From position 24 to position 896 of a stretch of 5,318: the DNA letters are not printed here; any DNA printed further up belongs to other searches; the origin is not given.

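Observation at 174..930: Very AT-rich LysE-family exporter gene immediately beside the origin, convergent with the upstream gene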

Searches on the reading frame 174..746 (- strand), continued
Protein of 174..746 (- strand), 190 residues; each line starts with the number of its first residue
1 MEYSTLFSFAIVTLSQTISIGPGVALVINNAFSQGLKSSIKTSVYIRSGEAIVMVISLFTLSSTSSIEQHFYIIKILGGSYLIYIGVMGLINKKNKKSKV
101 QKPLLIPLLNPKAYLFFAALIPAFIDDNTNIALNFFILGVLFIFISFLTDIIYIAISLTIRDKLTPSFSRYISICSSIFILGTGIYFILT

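Call 85: find_homologous_proteins(query=A5, max_evalue=1e-20)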
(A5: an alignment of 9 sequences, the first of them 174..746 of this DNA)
Query A5 (9 sequences) (190 aa, profile of the alignment): 124 proteins with E <= 1e-20 among 8000 candidates; the best 120 are listed.
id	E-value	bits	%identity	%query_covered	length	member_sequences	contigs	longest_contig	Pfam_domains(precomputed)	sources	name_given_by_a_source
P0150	3.0e-76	274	33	99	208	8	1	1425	PF01810.25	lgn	-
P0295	1.0e-75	272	34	99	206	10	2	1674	PF01810.25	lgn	-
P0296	4.5e-75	270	33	99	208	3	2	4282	PF01810.25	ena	-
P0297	1.2e-74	268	33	99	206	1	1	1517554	PF01810.25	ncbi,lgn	ncbi:LysE family translocator [Citrobacter sp. VF227]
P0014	1.8e-74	268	89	100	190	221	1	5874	PF01810.25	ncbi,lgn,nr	ncbi:LysE family translocator [Escherichia coli]|nr:LysE family translocator [Escherichia coli]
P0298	3.4e-74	267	32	99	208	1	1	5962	PF01810.25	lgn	-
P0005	2.7e-73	264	99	100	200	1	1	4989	PF01810.25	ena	-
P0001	3.4e-73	264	100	100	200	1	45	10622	PF01810.25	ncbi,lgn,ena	-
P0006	4.2e-73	263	99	100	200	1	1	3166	PF01810.25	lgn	-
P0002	4.5e-73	263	99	100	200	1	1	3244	PF01810.25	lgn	-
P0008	7.1e-73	263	99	100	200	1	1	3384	PF01810.25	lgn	-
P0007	7.4e-73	263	99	100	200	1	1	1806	PF01810.25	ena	-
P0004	1.2e-72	262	99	100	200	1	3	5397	PF01810.25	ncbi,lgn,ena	-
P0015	1.5e-72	262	89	97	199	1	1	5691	PF01810.25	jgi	jgi:homoserine/homoserine lactone efflux protein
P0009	2.3e-72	261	98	100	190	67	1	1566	PF01810.25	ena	-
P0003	3.5e-72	260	99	100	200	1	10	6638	PF01810.25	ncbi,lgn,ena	-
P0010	3.7e-72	260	99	100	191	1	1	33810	PF01810.25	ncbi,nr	ncbi:LysE family translocator [Escherichia coli]|nr:LysE family translocator [Escherichia coli]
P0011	1.4e-71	258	99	100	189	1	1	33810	PF01810.25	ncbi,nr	ncbi:LysE family translocator [Escherichia coli]|nr:LysE family translocator [Escherichia coli]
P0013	2.2e-70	254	98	100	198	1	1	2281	PF01810.25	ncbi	-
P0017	3.4e-70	254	89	96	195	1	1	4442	PF01810.25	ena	-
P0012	6.1e-70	253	98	100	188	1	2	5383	PF01810.25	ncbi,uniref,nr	ncbi:LysE family translocator (plasmid) [Escherichia coli]|uniref:LysE family translocator n=1 Tax=E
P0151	6.2e-69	250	34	98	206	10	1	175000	PF01810.25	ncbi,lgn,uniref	ncbi:LysE family translocator [Pectobacterium punjabense]|uniref:LysE family translocator n=1 Tax=Pe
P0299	1.3e-67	245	32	99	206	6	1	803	PF01810.25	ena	-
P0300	3.0e-67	244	32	99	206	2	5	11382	PF01810.25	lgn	-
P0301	3.8e-67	244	34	100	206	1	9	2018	PF01810.25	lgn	-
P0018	9.6e-66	239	85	100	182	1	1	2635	PF01810.25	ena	-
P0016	1.2e-62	229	99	87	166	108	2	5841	PF01810.25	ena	-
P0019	6.2e-46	175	87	64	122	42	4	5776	PF01810.25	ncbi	ncbi:LysE family translocator, partial [Escherichia coli]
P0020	6.4e-37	145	85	59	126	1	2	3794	PF01810.25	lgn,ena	-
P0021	4.7e-33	133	72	64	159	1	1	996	PF01810.25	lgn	-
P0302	6.4e-30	122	32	87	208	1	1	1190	PF01810.25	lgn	-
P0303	3.2e-28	117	29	97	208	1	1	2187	PF01810.25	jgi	-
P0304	1.7e-26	111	34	89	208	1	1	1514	PF01810.25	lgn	-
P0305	2.2e-26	111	31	78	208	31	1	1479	PF01810.25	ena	-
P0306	2.8e-26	110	28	86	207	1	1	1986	PF01810.25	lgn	-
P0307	3.0e-26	110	34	81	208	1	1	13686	PF01810.25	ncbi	-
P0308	3.5e-26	110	32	81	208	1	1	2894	PF01810.25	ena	-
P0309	3.8e-26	110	25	97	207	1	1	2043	PF01810.25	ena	-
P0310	7.4e-26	109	30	100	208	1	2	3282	PF01810.25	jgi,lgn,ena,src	-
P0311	7.4e-26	109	25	95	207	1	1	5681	PF01810.25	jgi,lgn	jgi:homoserine/homoserine lactone efflux protein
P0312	8.6e-26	109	31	93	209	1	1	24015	PF01810.25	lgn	-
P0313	8.6e-26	109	34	79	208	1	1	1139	PF01810.25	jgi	jgi:homoserine/homoserine lactone efflux protein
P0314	1.1e-25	108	28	88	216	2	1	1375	PF01810.25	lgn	-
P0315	1.3e-25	108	30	93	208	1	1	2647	PF01810.25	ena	-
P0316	2.3e-25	107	33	97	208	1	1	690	PF01810.25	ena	-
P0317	2.9e-25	107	27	86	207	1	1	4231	PF01810.25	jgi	jgi:threonine/homoserine/homoserine lactone efflux protein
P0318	3.2e-25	107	30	97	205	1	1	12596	PF01810.25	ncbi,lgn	-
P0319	4.4e-25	107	33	70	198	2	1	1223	PF01810.25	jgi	-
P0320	5.8e-25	106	29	95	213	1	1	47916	PF01810.25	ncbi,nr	ncbi:LysE family translocator [Anaerolineales bacterium HSG24]|nr:LysE family translocator [Anaeroli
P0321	8.5e-25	106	30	97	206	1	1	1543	PF01810.25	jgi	jgi:homoserine/homoserine lactone efflux protein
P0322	1.1e-24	105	28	86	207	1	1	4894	PF01810.25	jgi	jgi:homoserine/homoserine lactone efflux protein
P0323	1.1e-24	105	27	97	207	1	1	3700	PF01810.25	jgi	jgi:homoserine/homoserine lactone efflux protein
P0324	1.2e-24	105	31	77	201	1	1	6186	PF01810.25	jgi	jgi:threonine/homoserine/homoserine lactone efflux protein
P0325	2.7e-24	104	27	96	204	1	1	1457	PF01810.25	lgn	-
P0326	5.3e-24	103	32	93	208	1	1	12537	PF01810.25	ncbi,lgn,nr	ncbi:MAG: LysE family translocator [Acidobacteria bacterium]|nr:LysE family translocator [Acidobacte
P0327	5.8e-24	103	31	77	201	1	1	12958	PF01810.25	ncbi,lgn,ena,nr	ncbi:MAG TPA: LysE family translocator [Thermoanaerobaculia bacterium]|nr:LysE family translocator [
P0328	6.0e-24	103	30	78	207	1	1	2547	PF01810.25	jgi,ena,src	-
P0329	6.7e-24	103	32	79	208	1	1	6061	PF01810.25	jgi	jgi:homoserine/homoserine lactone efflux protein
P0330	7.8e-24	102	25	97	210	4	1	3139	PF01810.25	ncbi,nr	ncbi:MAG TPA: LysE family translocator [Pyrinomonadaceae bacterium]|nr:LysE family translocator [Pyr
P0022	9.9e-24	102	79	42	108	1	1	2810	PF01810.25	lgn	-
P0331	1.1e-23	102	33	73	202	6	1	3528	PF01810.25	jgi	jgi:homoserine/homoserine lactone efflux protein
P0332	1.6e-23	101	26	97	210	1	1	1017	PF01810.25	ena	-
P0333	1.9e-23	101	31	80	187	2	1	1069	PF01810.25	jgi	jgi:homoserine/homoserine lactone efflux protein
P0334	2.0e-23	101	25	87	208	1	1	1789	PF01810.25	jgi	jgi:threonine/homoserine/homoserine lactone efflux protein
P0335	2.7e-23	101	28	80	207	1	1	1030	PF01810.25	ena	-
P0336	2.8e-23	101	26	86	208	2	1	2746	PF01810.25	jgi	jgi:homoserine/homoserine lactone efflux protein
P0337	3.3e-23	100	26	86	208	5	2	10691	PF01810.25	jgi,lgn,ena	jgi:threonine/homoserine/homoserine lactone efflux protein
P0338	3.4e-23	100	27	86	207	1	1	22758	PF01810.25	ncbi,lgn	-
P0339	3.5e-23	100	27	87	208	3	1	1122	PF01810.25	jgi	-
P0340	4.4e-23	100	27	86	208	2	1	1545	PF01810.25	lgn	-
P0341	6.7e-23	99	27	86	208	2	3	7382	PF01810.25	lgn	-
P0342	8.1e-23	99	27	80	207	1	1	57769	PF01810.25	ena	-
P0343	8.7e-23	99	30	78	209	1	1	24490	PF01810.25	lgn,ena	-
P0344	8.9e-23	99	29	80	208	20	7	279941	PF01810.25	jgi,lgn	jgi:homoserine/homoserine lactone efflux protein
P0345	9.1e-23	99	33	83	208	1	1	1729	PF01810.25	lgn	-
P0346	9.3e-23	99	28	97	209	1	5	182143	PF01810.25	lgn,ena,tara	tara:strand:- start:1635 stop:2264 length:630 start_codon:yes stop_codon:yes gene_type:complete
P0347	1.1e-22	99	34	83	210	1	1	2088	PF01810.25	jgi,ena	-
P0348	1.4e-22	98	30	83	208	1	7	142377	PF01810.25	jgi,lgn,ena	-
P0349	1.6e-22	98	32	76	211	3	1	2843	PF03741.23,PF01810.25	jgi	jgi:threonine/homoserine/homoserine lactone efflux protein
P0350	1.7e-22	98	31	95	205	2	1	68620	PF01810.25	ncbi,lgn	-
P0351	1.8e-22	98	28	78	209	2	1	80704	PF01810.25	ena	-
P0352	1.9e-22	98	31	78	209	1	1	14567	PF01810.25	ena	-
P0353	1.9e-22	98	30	78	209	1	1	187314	PF01810.25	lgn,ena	-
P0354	2.0e-22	98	28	97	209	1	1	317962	PF01810.25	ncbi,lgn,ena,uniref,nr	ncbi:LysE family translocator [Psychromonas sp. SR45-3]|uniref:LysE family translocator n=1 Tax=Psyc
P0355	2.1e-22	98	30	78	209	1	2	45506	PF01810.25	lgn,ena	-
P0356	2.2e-22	98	30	78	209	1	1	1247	PF01810.25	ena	-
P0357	2.4e-22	98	25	89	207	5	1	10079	PF01810.25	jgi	jgi:homoserine/homoserine lactone efflux protein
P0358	3.0e-22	97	29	88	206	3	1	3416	PF01810.25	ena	-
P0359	3.2e-22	97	28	56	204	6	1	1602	PF01810.25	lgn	-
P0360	3.4e-22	97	27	87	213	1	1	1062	PF01810.25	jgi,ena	-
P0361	3.8e-22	97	28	97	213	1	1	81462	PF01810.25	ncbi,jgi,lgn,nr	ncbi:MAG: rhtB [Bryobacterales bacterium]|jgi:homoserine/homoserine lactone efflux protein|nr:rhtB [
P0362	7.5e-22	96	29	97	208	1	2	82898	PF01810.25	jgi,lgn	jgi:threonine/homoserine/homoserine lactone efflux protein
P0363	8.5e-22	96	28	96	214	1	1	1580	PF01810.25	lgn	-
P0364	8.6e-22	96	29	88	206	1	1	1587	PF01810.25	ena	-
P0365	8.6e-22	96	26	80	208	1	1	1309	PF01810.25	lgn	-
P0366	9.3e-22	96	27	79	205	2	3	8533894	PF01810.25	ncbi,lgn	-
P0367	1.1e-21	95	33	81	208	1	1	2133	PF01810.25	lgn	-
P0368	1.1e-21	95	31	95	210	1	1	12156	PF01810.25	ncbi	-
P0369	1.3e-21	95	28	71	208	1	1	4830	PF01810.25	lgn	-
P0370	1.4e-21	95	32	81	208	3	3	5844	PF01810.25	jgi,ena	-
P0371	1.5e-21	95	31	74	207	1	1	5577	PF01810.25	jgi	jgi:homoserine/homoserine lactone efflux protein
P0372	1.7e-21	95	29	97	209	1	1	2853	PF01810.25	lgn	-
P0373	1.7e-21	95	28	71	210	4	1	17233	PF01810.25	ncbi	ncbi:MAG TPA: LysE family translocator [Candidatus Krumholzibacteria bacterium]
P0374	1.7e-21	95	29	96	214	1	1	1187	PF01810.25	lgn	-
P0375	1.8e-21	95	25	89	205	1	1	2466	PF01810.25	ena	-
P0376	1.8e-21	95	32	71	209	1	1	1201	PF01810.25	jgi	jgi:threonine/homoserine/homoserine lactone efflux protein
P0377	2.2e-21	94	29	80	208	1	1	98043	PF01810.25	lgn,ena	-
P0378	2.4e-21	94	27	79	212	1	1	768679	PF01810.25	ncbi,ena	-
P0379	2.4e-21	94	26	85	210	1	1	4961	PF01810.25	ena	-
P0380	2.6e-21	94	28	79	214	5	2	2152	PF01810.25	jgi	jgi:threonine/homoserine/homoserine lactone efflux protein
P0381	2.8e-21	94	28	71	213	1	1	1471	PF01810.25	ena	-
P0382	2.9e-21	94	25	98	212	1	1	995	PF01810.25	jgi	jgi:threonine/homoserine/homoserine lactone efflux protein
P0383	3.5e-21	94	26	79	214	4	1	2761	PF01810.25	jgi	jgi:threonine/homoserine/homoserine lactone efflux protein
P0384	4.4e-21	93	24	89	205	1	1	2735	PF01810.25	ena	-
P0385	5.3e-21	93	31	81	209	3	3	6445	PF01810.25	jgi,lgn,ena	jgi:homoserine/homoserine lactone efflux protein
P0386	5.4e-21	93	33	74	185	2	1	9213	PF01810.25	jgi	jgi:homoserine/homoserine lactone efflux protein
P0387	5.8e-21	93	27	97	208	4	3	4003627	PF01810.25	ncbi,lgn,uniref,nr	ncbi:LysE family translocator [Vibrio spartinae]|uniref:Homoserine/homoserine lactone efflux protein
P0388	7.1e-21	93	24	76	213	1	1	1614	PF01810.25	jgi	jgi:threonine/homoserine/homoserine lactone efflux protein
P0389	7.7e-21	93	28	97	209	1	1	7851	PF01810.25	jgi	jgi:threonine/homoserine/homoserine lactone efflux protein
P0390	8.0e-21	93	29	65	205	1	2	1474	PF01810.25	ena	-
